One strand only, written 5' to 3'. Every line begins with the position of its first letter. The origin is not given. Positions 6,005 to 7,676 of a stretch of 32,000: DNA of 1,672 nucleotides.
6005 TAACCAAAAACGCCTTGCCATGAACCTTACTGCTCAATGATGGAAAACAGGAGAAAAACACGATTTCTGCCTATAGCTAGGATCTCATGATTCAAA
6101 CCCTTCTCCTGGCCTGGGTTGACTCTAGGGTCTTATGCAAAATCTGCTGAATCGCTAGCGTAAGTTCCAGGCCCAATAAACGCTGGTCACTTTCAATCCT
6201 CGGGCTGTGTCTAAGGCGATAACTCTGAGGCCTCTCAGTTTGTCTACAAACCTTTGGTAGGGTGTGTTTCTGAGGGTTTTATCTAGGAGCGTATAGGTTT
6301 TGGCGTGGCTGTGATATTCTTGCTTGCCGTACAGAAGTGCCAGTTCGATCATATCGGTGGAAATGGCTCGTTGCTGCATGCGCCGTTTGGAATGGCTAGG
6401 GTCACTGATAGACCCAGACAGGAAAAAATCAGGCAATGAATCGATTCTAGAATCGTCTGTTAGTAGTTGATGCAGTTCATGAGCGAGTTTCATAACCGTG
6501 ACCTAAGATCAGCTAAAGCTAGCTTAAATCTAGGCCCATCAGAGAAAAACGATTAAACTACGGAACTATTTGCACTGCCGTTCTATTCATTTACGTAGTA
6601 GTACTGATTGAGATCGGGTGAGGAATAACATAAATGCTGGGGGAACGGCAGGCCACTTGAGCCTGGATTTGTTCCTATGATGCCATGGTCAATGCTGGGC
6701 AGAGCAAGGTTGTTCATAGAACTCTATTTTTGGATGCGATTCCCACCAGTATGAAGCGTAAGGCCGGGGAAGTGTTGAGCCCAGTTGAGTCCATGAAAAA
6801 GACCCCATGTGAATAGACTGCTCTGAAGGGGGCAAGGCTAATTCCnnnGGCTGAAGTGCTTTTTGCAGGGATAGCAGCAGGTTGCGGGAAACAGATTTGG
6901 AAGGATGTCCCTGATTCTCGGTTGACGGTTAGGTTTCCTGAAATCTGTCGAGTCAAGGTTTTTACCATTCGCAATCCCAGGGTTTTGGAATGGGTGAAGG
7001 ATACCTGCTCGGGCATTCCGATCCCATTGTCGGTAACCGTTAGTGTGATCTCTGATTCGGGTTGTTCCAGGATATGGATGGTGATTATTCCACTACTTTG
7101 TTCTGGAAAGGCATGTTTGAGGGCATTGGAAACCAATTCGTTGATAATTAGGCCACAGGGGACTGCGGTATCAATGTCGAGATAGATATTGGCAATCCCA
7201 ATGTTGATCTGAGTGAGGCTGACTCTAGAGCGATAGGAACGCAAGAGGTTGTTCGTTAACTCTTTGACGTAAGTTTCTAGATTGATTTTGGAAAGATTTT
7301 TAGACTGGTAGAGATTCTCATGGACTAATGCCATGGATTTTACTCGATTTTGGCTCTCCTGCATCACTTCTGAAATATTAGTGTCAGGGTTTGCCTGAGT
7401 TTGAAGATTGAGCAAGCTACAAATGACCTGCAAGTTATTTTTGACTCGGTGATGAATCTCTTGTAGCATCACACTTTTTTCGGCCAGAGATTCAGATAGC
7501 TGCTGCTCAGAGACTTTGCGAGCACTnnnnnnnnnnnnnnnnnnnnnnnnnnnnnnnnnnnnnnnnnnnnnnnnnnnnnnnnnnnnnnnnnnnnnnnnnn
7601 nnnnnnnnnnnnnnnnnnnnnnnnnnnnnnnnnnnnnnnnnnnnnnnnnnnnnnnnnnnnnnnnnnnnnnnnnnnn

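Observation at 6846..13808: Two differently sensing kinases with the same DHp bracket one REC-PAS-GGDEF-EAL, suggesting many-to-one control of c-di-GMP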

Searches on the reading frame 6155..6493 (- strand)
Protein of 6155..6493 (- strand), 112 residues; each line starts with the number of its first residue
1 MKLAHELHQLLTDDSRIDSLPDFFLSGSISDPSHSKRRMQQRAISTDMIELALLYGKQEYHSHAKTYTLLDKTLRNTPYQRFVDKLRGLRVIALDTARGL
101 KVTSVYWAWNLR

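Call 3: search_protein_families(library=pfam, proteins=[window:6155-6493:-], max_evalue=0.01)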
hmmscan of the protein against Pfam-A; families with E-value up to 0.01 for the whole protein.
window:6155-6493:- (112 aa): 1 family
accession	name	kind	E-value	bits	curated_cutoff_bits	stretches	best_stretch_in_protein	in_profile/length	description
PF14076.12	DUF4258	-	9e-06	26.3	25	1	34-107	4-71/71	Domain of unknown function (DUF4258)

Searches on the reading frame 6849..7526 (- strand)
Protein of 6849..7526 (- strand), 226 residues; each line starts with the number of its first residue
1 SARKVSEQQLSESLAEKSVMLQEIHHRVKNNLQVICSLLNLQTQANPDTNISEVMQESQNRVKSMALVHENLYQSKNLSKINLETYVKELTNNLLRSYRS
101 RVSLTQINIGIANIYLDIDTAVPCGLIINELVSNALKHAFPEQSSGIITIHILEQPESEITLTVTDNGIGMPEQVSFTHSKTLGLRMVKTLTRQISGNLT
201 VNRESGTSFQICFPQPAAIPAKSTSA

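Call 18: find_homologous_proteins(query=window:6849-7526:-, max_evalue=1e-30)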
Query seq(226 aa) (226 aa): 7306 proteins with E <= 1e-30 among 8000 candidates; the best 120 are listed.
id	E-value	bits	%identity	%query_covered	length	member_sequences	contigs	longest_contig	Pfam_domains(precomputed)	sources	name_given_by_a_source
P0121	3.9e-86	306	72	88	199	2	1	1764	PF13581.13,PF02518.32,PF07536.21,PF07568.19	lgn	-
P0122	3.2e-80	286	69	86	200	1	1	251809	PF13581.13,PF02518.32,PF07536.21,PF07568.19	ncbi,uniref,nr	ncbi:sensor histidine kinase [Acaryochloris marina]|uniref:sensor histidine kinase n=1 Tax=Acaryochl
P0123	1.8e-66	242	53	96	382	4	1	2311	PF13426.14,PF13188.14,PF13581.13,PF08448.17,PF02518.32,PF00989.32,PF07536.21,PF07568.19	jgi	jgi:PAS domain S-box-containing protein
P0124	1.8e-64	235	52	96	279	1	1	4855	PF13426.14,PF13581.13,PF02518.32,PF07536.21,PF07568.19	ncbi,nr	ncbi:MAG: ATP-binding protein, partial [candidate division KSB1 bacterium]|nr:ATP-binding protein [c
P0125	6.2e-64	233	52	96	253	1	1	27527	PF13581.13,PF02518.32,PF07536.21,PF07568.19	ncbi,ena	-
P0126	1.1e-63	233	51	94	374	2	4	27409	PF13426.14,PF13581.13,PF08448.17,PF02518.32,PF00989.32,PF07536.21,PF07568.19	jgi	jgi:PAS domain S-box-containing protein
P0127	1.8e-63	232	51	96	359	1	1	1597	PF08447.19,PF13426.14,PF13581.13,PF08448.17,PF02518.32,PF00989.32,PF07536.21,PF07568.19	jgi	-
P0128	1.8e-63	232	52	96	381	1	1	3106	PF13426.14,PF13581.13,PF08448.17,PF02518.32,PF00989.32,PF07536.21,PF07568.19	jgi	jgi:PAS domain S-box-containing protein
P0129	2.8e-63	231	50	96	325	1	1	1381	PF08447.19,PF13581.13,PF02518.32,PF07536.21,PF07568.19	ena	-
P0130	5.3e-63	230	51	93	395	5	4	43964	PF13426.14,PF13581.13,PF02518.32,PF00989.32,PF07536.21,PF07568.19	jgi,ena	-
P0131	8.9e-63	230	50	95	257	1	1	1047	PF13581.13,PF02518.32,PF07536.21,PF07568.19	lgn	-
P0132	9.8e-63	229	51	93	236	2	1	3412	PF13581.13,PF02518.32,PF07536.21,PF07568.19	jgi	jgi:two-component sensor histidine kinase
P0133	1.5e-62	229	53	93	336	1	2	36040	PF13426.14,PF13188.14,PF13581.13,PF08448.17,PF02518.32,PF00989.32,PF07536.21,PF07568.19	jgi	jgi:PAS domain S-box-containing protein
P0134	1.7e-62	229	48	100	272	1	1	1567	PF13581.13,PF02518.32,PF07568.19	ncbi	-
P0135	2.1e-62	228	50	95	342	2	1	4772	PF13581.13,PF02518.32,PF00072.31,PF07568.19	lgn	-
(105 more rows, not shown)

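Call 25: search_protein_representatives(protein=window:6849-7523:-)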
Query: 225 residues. Proteins with E-value up to 0.001 (for the whole library): 73174; up to 1e-10: 60048; up to 1e-30: 33701. The best 150 are listed.
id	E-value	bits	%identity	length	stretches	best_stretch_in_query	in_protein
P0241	1.5e-103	360.8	45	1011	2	3-212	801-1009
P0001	7.6e-98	342.2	75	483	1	1-216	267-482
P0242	9.8e-96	335.4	77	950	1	2-214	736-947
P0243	1.8e-94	331.2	43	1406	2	2-214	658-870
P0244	9.2e-85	299.6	36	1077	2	6-214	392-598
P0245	3.7e-82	291.1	39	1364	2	5-205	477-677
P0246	5.5e-68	244.8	36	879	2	3-217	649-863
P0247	2.2e-66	239.6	53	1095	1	2-215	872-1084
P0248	3.6e-64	232.4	51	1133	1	2-220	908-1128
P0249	3.9e-64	232.3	53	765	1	2-215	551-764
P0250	9.4e-64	231.0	53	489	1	2-214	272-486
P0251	6.2e-63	228.4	50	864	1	2-215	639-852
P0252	7.6e-63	228.1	54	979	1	2-212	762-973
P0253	1.3e-62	227.3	53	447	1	6-212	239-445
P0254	2.1e-62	226.6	51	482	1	2-213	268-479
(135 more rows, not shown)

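Call 26: search_protein_families(library=pfam, proteins=[P0241, P0242, P0243, P0244, P0245, P0246], max_evalue=0.0001)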
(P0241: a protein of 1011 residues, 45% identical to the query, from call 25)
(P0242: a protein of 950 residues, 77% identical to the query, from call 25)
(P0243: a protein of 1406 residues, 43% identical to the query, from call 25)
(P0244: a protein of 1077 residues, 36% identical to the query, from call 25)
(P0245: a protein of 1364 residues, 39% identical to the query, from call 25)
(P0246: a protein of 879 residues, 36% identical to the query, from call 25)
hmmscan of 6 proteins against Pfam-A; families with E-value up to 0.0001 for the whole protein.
P0241 (1011 aa): 11 families
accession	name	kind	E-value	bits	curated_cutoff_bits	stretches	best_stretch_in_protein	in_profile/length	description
PF07568.18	HisKA_2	-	9.3e-57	189.5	22.3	2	820-895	1-76/76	Histidine kinase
PF00989.32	PAS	-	8.6e-32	109.9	22.6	3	143-252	2-112/113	PAS fold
PF13426.13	PAS_9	-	3e-30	105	27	3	152-255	1-103/103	PAS domain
PF08447.18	PAS_3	-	2e-24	86.1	25.6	2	166-249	3-88/89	PAS fold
PF02518.31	HATPase_c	-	2.7e-24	86.2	26.4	2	919-1010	4-108/111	Histidine kinase-, DNA gyrase B-, and HSP90-like ATPase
PF13188.13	PAS_8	-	4.5e-20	71.2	21.8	1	142-201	1-58/65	PAS domain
PF08448.16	PAS_4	-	2.3e-17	63.7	23.1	1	148-257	1-109/110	PAS fold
PF13581.12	HATPase_c_2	-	5.8e-14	52.6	27.4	1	916-1007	27-125/127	Histidine kinase-like ATPase domain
PF07536.20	HWE_HK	-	7.9e-12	46.2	22.8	0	276-340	1-62/83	HWE histidine kinase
PF00072.30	Response_reg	-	1.6e-11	44.8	30.2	1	7-115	1-108/111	Response regulator receiver domain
PF24820.1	Diguanyl_cycl_sensor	-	3.6e-06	27.3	28.1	0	152-239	6-99/109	Diguanylate cyclase-like sensor domain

P0242 (950 aa): 10 families
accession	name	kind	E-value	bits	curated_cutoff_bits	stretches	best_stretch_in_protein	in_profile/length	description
PF08447.18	PAS_3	-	2.9e-34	117.6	25.6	3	645-727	3-86/89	PAS fold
PF00989.32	PAS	-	6.9e-34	116.7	22.6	3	351-459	3-111/113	PAS fold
PF13426.13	PAS_9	-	6e-33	113.7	27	3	505-608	4-103/103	PAS domain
PF00571.33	CBS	-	2.1e-32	111.7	24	3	173-232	1-53/57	CBS domain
PF08448.16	PAS_4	-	1e-29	103.4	23.1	3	355-466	1-110/110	PAS fold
PF07568.18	HisKA_2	-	8.1e-27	93.6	22.3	1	756-830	1-76/76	Histidine kinase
PF13188.13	PAS_8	-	5.2e-18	64.7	21.8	1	351-406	3-54/65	PAS domain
PF02518.31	HATPase_c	-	1.1e-12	48.9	26.4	1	858-947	8-109/111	Histidine kinase-, DNA gyrase B-, and HSP90-like ATPase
PF07536.20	HWE_HK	-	2.7e-06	28.5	22.8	1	756-836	1-79/83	HWE histidine kinase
PF13581.12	HATPase_c_2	-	5.2e-06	26.9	27.4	1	855-927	31-112/127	Histidine kinase-like ATPase domain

P0243 (1406 aa): 12 families
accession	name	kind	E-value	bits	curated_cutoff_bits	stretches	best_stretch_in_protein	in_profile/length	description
PF07568.18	HisKA_2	-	1.7e-54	182.3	22.3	2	678-751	1-74/76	Histidine kinase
PF08448.16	PAS_4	-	8e-49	164.9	23.1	2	1072-1178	1-110/110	PAS fold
PF00989.32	PAS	-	1e-41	141.9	22.6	2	937-995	2-63/113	PAS fold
PF13426.13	PAS_9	-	2.6e-40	137.3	27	3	1082-1175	7-103/103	PAS domain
PF08447.18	PAS_3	-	1.3e-28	99.6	25.6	2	184-264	5-86/89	PAS fold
PF13188.13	PAS_8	-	7.8e-25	86.3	21.8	2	410-460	1-51/65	PAS domain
PF02518.31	HATPase_c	-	3.8e-22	79.3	26.4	2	780-870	7-109/111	Histidine kinase-, DNA gyrase B-, and HSP90-like ATPase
PF13581.12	HATPase_c_2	-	2e-15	57.3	27.4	2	1289-1372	22-112/127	Histidine kinase-like ATPase domain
PF00072.30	Response_reg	-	7.9e-14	52.2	30.2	1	26-137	1-111/111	Response regulator receiver domain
PF07536.20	HWE_HK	-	9.7e-14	52.3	22.8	2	1196-1250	1-53/83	HWE histidine kinase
PF24820.1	Diguanyl_cycl_sensor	-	3.6e-06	27.3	28.1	0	948-1000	8-59/109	Diguanylate cyclase-like sensor domain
PF12860.13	PAS_7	-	6.6e-06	26.7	27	0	417-537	2-114/115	PAS fold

P0244 (1077 aa): 11 families
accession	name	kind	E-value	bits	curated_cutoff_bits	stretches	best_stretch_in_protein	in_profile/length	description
PF13426.13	PAS_9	-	6.8e-47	158.4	27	3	638-739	2-102/103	PAS domain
PF07568.18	HisKA_2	-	3.4e-46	155.7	22.3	2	408-483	1-76/76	Histidine kinase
PF00989.32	PAS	-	1e-38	132.2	22.6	2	628-738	2-113/113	PAS fold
PF08448.16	PAS_4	-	3e-25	89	23.1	1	633-743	1-110/110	PAS fold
PF08447.18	PAS_3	-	2e-24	86.1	25.6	2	650-731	2-85/89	PAS fold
PF02518.31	HATPase_c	-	8.5e-19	68.5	26.4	2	509-599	7-110/111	Histidine kinase-, DNA gyrase B-, and HSP90-like ATPase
PF13188.13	PAS_8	-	4.2e-18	65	21.8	2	225-277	2-51/65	PAS domain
PF13581.12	HATPase_c_2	-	4.8e-13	49.7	27.4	1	495-594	19-125/127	Histidine kinase-like ATPase domain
PF07536.20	HWE_HK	-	2.7e-10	41.3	22.8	1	885-954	1-67/83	HWE histidine kinase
PF13596.12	PAS_10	-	1.2e-06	29.5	22.1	1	649-739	21-106/106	PAS domain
PF17203.10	sCache_3_2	-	9.4e-05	23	28.4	0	115-184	69-136/140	Single cache domain 3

P0245 (1364 aa): 11 families
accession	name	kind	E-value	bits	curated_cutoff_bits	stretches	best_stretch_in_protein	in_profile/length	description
PF07568.18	HisKA_2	-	5.6e-52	174.2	22.3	2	494-569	1-76/76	Histidine kinase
PF13424.12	TPR_12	-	1.4e-22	80.1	30.1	1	170-242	1-75/77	Tetratricopeptide repeat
PF02518.31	HATPase_c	-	4.9e-22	78.9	26.4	2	1266-1359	4-107/111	Histidine kinase-, DNA gyrase B-, and HSP90-like ATPase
PF13581.12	HATPase_c_2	-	8.1e-16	58.6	27.4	2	1257-1339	21-112/127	Histidine kinase-like ATPase domain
PF07536.20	HWE_HK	-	1.7e-15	58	22.8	2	494-573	1-77/83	HWE histidine kinase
PF17874.7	TPR_MalT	-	6.7e-15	55.6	45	1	137-395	5-261/336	MalT-like TPR region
PF00515.34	TPR_1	-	1.6e-11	43.9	27.8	0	172-201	1-30/34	Tetratricopeptide repeat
PF13428.12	TPR_14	-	3.2e-09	37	23.5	0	337-369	6-38/44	Tetratricopeptide repeat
PF14559.12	TPR_19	-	1e-07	32.6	25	0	303-368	2-61/68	Tetratricopeptide repeat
PF13432.12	TPR_16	-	1e-05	26.3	32.7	0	771-832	4-56/65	Tetratricopeptide repeat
PF07721.20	TPR_4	-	1.2e-05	25.9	27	0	333-357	2-26/26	Tetratricopeptide repeat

P0246 (879 aa): 4 families
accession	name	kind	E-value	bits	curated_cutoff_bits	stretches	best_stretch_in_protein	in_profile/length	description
PF07568.18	HisKA_2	-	1.2e-43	147.5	22.3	2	668-740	1-71/76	Histidine kinase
PF02518.31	HATPase_c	-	2.6e-12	47.6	26.4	1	772-861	8-110/111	Histidine kinase-, DNA gyrase B-, and HSP90-like ATPase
PF07536.20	HWE_HK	-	2.2e-11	44.8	22.8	2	219-276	1-54/83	HWE histidine kinase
PF13581.12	HATPase_c_2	-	5.1e-11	43.1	27.4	1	766-840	28-112/127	Histidine kinase-like ATPase domain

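Call 52: find_encoding_contigs(protein=P0122, flank=8000, max_places=2)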
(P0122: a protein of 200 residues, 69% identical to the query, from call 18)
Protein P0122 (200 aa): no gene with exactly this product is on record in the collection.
